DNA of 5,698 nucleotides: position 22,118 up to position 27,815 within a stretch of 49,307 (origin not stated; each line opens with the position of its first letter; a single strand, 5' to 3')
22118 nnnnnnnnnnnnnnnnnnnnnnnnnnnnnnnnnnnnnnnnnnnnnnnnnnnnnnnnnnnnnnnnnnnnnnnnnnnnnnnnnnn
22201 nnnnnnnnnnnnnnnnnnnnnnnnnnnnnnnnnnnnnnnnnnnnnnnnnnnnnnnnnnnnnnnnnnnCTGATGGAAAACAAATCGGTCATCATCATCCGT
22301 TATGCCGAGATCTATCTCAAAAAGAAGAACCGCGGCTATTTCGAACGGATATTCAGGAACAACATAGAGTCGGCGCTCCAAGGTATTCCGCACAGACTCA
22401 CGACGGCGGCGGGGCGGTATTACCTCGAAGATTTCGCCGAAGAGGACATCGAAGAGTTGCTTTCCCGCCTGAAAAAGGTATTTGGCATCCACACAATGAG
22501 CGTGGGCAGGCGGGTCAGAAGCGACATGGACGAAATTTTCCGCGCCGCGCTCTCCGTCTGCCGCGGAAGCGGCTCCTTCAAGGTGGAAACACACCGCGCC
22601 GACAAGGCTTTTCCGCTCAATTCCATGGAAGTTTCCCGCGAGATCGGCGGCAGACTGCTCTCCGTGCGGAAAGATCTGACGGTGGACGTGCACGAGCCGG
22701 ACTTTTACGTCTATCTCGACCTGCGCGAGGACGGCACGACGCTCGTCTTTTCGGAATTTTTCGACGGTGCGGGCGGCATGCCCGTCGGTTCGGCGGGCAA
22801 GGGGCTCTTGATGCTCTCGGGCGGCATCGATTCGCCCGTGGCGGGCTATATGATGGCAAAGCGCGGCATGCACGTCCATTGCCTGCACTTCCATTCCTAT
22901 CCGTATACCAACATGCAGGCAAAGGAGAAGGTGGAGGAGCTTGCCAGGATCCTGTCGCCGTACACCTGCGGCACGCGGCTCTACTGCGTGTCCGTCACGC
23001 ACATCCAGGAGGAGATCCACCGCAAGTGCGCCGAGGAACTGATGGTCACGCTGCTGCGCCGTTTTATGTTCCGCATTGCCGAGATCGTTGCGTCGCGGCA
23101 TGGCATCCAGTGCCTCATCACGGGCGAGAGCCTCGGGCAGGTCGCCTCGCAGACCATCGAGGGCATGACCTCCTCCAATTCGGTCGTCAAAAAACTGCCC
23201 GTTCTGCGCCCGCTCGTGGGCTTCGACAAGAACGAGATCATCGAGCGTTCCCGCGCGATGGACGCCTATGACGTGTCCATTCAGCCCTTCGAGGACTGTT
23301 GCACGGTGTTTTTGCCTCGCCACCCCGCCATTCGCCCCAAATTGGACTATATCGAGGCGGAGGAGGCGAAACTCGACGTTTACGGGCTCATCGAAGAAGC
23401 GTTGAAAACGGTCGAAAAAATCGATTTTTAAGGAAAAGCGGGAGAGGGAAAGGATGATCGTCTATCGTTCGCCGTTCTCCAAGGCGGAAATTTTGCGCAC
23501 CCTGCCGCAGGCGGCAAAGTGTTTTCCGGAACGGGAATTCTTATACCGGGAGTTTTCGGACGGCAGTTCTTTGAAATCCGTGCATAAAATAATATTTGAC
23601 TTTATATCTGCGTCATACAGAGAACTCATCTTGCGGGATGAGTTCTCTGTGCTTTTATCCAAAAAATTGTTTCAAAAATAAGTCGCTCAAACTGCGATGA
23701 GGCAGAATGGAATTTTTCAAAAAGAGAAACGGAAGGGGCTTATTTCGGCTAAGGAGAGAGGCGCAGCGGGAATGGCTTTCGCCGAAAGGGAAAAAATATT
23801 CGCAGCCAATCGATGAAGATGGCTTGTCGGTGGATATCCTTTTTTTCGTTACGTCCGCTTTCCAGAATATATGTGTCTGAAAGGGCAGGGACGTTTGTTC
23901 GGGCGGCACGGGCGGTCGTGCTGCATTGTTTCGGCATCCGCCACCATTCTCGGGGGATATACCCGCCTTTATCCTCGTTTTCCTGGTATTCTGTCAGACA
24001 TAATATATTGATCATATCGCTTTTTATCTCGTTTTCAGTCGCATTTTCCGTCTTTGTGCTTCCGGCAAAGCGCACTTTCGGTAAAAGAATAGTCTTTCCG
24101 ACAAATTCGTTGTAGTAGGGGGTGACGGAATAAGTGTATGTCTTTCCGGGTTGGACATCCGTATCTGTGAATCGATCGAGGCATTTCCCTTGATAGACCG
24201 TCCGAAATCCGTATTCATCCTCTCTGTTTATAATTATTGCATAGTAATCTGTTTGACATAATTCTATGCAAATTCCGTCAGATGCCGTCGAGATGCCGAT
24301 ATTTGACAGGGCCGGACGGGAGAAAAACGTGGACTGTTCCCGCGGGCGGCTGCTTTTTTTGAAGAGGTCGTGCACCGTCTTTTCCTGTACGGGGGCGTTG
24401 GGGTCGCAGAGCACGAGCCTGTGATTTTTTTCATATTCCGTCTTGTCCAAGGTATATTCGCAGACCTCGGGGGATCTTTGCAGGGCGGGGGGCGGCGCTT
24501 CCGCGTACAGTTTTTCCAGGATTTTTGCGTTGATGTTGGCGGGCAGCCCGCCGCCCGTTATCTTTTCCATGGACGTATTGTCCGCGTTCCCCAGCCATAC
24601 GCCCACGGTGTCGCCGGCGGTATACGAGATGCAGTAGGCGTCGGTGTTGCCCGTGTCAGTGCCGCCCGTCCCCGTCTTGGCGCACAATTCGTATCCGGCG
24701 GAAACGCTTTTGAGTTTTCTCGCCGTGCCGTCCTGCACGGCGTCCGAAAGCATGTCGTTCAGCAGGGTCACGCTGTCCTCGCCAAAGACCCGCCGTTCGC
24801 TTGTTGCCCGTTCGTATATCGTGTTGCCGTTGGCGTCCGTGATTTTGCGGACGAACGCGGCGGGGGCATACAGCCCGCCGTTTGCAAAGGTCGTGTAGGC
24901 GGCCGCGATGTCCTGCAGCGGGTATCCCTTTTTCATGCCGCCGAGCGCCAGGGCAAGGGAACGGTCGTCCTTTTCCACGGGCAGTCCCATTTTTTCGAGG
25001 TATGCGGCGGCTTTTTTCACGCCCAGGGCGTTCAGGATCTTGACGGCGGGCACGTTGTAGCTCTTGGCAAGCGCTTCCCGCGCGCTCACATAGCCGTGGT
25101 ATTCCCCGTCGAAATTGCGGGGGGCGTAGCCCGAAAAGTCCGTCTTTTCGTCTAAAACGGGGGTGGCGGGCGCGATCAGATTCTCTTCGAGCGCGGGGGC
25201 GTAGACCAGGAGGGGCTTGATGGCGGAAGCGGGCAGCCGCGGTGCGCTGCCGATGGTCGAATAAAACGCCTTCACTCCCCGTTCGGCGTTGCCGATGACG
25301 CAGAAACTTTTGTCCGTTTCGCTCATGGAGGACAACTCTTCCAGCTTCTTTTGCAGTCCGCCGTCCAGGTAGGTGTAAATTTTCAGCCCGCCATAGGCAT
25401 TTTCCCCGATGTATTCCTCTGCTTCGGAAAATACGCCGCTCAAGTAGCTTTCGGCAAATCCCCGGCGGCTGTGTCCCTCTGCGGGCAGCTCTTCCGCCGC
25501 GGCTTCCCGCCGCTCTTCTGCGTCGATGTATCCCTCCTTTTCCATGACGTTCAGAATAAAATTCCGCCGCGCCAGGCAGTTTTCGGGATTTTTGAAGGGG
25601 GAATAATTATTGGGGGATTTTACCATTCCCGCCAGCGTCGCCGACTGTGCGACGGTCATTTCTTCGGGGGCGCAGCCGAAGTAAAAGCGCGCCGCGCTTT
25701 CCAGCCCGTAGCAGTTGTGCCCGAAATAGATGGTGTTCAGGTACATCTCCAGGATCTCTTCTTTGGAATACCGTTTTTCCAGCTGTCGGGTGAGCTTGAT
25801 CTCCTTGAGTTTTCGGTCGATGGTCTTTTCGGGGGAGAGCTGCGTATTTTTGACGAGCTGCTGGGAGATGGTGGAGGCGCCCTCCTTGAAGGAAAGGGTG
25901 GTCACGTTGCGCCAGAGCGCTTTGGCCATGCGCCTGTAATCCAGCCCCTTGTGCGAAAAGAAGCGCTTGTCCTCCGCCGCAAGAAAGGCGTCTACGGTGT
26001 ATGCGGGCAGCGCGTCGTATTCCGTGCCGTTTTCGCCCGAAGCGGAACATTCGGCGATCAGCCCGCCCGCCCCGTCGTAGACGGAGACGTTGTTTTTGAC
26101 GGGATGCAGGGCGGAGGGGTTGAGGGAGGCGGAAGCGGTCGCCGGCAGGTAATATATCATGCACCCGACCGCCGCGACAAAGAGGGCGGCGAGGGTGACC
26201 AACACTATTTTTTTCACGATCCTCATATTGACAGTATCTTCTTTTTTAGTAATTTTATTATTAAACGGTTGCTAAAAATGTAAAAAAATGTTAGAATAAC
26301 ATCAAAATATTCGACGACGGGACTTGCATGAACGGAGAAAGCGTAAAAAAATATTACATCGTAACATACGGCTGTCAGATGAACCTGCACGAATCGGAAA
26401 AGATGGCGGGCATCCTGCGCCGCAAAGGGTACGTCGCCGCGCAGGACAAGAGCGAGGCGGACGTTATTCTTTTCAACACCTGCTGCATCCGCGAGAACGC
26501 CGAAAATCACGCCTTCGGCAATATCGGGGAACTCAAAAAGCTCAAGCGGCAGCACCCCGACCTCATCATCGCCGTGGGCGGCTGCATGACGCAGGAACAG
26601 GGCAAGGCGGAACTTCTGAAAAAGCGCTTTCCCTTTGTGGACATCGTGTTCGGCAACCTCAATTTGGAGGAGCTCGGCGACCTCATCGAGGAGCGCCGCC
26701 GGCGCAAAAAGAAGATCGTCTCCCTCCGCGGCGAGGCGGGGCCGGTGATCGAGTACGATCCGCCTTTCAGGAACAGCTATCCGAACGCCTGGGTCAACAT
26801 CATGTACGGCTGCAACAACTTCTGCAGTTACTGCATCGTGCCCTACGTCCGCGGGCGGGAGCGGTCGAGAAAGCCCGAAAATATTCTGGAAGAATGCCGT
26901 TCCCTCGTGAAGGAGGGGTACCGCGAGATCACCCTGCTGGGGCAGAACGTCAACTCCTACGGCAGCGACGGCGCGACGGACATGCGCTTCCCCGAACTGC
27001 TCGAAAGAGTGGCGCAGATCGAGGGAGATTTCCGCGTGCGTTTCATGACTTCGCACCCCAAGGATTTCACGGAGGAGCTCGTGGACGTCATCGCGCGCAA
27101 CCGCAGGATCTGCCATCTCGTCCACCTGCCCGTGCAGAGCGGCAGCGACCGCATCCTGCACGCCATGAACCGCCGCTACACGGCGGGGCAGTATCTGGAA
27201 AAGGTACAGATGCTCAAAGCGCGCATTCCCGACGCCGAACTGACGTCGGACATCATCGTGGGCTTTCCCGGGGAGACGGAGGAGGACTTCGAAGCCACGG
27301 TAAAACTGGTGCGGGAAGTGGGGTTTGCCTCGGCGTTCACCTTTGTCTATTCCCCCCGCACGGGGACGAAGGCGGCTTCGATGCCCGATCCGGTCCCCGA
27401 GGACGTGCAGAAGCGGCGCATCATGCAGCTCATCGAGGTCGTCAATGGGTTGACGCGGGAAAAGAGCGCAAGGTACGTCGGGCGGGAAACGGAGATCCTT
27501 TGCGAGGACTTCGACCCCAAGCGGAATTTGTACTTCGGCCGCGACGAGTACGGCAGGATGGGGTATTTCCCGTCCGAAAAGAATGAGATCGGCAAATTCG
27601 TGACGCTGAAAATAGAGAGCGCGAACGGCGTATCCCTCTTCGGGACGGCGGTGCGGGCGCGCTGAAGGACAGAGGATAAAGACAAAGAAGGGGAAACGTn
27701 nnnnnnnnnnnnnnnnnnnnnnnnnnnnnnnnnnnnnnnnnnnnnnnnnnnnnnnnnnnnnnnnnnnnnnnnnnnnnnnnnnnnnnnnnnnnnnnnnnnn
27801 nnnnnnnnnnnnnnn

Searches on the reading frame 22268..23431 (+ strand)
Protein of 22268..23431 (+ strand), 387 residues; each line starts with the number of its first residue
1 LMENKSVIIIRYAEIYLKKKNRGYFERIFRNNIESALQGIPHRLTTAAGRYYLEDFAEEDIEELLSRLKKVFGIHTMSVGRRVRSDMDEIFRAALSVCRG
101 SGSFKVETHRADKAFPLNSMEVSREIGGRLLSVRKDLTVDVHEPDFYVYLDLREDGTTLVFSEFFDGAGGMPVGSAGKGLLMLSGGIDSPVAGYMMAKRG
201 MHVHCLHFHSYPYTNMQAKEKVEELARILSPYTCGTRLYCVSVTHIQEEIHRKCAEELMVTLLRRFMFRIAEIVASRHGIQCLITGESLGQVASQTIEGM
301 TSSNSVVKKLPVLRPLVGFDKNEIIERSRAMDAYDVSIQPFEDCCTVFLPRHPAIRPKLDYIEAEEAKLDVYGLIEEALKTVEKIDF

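Call 25: search_protein_families(library=pfam, proteins=[window:22268-23431:+], max_evalue=0.00001)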
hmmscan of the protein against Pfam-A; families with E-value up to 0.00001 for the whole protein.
window:22268-23431:+ (387 aa): 3 families
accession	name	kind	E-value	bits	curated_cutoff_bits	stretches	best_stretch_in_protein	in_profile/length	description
PF02568.20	ThiI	-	1.2e-66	224.6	20.5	1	174-370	1-196/197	Thiamine biosynthesis protein (ThiI)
PF22025.1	ThiI_fer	-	3.5e-19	69.5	25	1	7-78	1-72/72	ThiI ferredoxin-like domain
PF02926.22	THUMP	-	1e-13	51.9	20.6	1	85-159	2-81/84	THUMP domain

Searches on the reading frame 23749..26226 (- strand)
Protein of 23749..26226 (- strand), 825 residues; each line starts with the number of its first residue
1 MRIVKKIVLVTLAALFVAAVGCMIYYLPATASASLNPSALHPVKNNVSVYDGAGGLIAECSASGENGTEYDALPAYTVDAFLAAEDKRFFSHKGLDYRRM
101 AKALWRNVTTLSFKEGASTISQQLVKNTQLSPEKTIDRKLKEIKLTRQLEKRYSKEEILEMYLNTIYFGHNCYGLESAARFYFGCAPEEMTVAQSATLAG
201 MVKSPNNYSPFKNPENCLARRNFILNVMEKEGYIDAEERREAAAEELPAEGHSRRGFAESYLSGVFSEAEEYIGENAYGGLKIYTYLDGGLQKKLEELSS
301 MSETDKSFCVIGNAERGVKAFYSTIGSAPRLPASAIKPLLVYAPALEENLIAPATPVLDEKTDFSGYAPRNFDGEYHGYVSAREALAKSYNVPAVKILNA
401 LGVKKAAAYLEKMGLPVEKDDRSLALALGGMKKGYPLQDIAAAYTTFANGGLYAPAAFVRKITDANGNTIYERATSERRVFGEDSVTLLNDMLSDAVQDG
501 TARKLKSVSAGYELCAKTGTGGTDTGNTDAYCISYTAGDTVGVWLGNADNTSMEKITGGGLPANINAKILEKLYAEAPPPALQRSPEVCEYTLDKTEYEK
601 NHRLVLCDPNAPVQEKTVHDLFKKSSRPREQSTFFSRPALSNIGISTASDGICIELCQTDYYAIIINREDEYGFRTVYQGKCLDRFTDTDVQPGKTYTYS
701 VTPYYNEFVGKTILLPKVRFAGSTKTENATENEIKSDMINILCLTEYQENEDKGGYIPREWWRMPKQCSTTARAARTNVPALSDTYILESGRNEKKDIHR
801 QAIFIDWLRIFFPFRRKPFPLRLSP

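Call 25: search_protein_families(library=pfam, proteins=[window:23749-26226:-], max_evalue=0.00001)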
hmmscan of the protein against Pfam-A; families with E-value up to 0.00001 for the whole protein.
window:23749-26226:- (825 aa): 2 families
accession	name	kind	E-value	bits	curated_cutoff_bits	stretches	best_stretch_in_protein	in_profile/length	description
PF00912.28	Transgly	-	1.1e-61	207.8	27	1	63-228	12-177/178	Transglycosylase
PF00905.27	Transpeptidase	-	1.5e-20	74.1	22.1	1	331-540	41-270/299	Penicillin binding protein transpeptidase domain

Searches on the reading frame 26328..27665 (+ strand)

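Call 25: search_protein_families(library=pfam, proteins=[window:26328-27665:+], max_evalue=0.00001)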
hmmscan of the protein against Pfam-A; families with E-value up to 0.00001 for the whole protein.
window:26328-27665:+ (445 aa): 3 families
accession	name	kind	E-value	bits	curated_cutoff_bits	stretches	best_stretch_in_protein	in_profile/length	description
PF04055.27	Radical_SAM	-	6.4e-33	114.7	29.5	1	156-328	1-166/166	Radical SAM superfamily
PF00919.26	UPF0004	-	4.9e-31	107.1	27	1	8-109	1-98/98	Uncharacterized protein family UPF0004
PF01938.26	TRAM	-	7.5e-08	32.6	21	1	382-442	2-61/61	TRAM domain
